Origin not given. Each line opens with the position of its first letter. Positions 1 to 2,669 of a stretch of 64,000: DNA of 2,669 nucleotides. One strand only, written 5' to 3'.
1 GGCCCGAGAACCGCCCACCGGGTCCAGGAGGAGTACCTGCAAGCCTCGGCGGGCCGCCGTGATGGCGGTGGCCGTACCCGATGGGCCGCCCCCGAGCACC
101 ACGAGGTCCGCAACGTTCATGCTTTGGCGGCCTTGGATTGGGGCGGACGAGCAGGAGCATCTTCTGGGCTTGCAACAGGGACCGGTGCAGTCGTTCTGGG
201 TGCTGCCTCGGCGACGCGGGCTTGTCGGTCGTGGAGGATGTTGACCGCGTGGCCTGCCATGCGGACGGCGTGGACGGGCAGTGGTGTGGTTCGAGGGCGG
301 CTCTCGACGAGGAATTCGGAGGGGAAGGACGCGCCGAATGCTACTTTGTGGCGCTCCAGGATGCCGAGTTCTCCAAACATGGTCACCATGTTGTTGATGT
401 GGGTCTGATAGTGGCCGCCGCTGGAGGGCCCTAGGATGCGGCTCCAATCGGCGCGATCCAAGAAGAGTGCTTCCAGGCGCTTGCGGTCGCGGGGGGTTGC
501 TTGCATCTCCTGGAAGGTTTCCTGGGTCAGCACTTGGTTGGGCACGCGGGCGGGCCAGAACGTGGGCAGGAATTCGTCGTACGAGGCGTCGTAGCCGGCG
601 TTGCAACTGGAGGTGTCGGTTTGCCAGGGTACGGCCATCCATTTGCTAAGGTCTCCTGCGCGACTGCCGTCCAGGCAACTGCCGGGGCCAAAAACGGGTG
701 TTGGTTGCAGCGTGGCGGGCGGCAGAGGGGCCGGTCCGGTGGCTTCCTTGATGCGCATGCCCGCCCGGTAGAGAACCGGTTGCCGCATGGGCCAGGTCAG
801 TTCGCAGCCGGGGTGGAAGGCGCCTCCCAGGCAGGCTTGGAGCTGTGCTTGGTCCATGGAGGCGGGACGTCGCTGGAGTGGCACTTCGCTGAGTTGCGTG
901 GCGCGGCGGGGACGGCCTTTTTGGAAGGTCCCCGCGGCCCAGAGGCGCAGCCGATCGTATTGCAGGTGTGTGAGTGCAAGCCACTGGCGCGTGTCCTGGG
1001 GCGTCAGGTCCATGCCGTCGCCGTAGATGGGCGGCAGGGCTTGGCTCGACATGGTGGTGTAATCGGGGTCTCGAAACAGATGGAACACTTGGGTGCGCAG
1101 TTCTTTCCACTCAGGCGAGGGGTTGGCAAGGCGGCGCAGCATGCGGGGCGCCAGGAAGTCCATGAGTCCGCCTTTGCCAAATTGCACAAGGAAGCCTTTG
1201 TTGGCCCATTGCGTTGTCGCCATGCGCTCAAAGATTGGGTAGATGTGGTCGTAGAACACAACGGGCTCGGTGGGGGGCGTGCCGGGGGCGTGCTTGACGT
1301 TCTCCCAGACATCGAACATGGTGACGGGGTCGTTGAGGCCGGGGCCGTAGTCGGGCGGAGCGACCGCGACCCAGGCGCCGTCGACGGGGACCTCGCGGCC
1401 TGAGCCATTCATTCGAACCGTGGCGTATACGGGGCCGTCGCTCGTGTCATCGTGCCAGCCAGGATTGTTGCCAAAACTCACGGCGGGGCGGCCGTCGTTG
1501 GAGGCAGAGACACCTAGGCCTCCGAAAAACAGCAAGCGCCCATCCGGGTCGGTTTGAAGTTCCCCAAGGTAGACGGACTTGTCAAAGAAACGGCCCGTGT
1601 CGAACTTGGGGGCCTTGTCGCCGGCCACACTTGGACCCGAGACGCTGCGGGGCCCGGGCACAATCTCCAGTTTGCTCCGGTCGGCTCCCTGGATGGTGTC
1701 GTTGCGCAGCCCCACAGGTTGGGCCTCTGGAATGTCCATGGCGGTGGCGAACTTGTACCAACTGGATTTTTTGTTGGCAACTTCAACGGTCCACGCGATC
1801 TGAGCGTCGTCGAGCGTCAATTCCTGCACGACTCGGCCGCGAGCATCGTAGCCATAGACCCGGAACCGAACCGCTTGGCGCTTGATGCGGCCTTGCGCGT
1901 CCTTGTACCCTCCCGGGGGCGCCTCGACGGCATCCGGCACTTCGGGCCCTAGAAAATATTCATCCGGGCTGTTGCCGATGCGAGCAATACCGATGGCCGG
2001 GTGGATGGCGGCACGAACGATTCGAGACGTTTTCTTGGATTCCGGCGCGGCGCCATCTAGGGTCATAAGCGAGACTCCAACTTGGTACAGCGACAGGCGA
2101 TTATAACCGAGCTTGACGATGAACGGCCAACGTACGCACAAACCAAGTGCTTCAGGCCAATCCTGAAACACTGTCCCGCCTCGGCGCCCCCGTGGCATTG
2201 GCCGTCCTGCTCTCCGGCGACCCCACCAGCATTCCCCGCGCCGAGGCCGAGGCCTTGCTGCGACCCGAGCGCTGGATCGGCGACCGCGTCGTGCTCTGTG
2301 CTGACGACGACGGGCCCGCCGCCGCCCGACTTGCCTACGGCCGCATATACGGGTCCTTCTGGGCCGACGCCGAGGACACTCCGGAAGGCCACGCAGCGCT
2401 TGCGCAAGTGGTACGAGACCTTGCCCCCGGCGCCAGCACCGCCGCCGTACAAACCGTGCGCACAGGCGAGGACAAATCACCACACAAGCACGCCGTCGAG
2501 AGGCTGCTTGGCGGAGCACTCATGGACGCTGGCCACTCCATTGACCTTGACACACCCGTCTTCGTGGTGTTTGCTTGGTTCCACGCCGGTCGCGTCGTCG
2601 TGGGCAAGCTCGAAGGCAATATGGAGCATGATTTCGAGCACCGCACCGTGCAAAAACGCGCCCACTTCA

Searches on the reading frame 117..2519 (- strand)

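Call 21: search_protein_families(library=ncbifam, proteins=[window:117-2519:-], max_evalue=0.00001)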
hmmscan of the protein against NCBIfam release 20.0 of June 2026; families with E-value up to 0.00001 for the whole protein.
window:117-2519:- (800 aa): 2 families
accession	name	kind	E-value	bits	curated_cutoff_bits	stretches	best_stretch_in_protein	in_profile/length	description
NF038173.1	Gly_ox_CTQ_GoxA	equivalog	4.9e-122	408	750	2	156-586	33-476/668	CTQ-dependent glycine oxidase GoxA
NF038172.1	Lys_ox_CTQ_LodA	equivalog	1.9e-55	188.5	600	1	171-640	3-503/684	CTQ-dependent lysine 6-oxidase LodA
